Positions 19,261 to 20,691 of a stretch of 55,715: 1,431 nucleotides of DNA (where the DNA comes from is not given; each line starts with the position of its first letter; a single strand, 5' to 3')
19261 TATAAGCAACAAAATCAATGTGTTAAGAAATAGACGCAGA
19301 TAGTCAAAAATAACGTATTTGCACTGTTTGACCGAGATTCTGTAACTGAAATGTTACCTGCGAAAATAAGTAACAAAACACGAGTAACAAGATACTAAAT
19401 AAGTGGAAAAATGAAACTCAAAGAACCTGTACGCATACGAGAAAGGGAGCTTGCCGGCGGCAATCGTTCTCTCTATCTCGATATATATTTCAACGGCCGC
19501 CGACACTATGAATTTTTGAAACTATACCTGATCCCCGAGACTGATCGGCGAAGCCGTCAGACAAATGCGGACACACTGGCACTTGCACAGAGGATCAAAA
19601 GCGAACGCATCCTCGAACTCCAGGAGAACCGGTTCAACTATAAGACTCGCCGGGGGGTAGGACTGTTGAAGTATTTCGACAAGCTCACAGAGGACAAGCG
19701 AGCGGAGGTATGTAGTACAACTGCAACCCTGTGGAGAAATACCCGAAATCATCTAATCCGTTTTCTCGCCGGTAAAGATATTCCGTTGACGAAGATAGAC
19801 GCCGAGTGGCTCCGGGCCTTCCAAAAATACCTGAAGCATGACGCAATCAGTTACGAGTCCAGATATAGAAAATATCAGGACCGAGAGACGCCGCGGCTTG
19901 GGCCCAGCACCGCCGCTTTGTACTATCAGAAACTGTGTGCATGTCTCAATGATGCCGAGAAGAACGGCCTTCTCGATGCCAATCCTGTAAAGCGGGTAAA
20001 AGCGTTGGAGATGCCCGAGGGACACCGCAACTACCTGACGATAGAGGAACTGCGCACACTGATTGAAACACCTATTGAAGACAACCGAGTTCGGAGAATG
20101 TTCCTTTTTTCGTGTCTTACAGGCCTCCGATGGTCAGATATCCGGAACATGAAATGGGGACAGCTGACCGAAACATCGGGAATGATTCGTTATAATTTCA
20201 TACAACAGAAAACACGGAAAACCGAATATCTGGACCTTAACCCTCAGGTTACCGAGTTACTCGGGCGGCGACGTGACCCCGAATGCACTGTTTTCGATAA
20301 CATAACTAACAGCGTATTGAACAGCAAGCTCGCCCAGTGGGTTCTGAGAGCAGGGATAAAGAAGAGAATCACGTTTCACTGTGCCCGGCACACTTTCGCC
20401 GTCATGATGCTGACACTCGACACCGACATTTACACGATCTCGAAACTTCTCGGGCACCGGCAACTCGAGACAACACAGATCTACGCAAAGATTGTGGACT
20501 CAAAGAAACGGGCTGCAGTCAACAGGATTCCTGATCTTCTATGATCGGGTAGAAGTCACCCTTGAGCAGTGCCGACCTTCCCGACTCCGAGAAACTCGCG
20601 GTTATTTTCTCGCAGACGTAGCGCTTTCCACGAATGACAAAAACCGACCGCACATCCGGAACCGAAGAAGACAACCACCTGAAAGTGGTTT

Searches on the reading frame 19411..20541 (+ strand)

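Call 14: search_protein_families(library=pfam, proteins=[window:19411-20541:+], max_evalue=0.01)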
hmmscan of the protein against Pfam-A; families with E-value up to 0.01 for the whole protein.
window:19411-20541:+ (377 aa): 3 families
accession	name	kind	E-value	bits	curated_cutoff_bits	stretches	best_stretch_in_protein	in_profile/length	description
PF00589.27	Phage_integrase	-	9e-22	78.1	27.1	1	208-361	2-168/172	Phage integrase family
PF13102.12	Phage_int_SAM_5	-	1.4e-17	64.3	22.3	1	85-195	2-95/98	Phage integrase SAM-like domain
PF17293.8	Arm-DNA-bind_5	-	2.8e-12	47.4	22.6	1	7-68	1-67/87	Arm DNA-binding domain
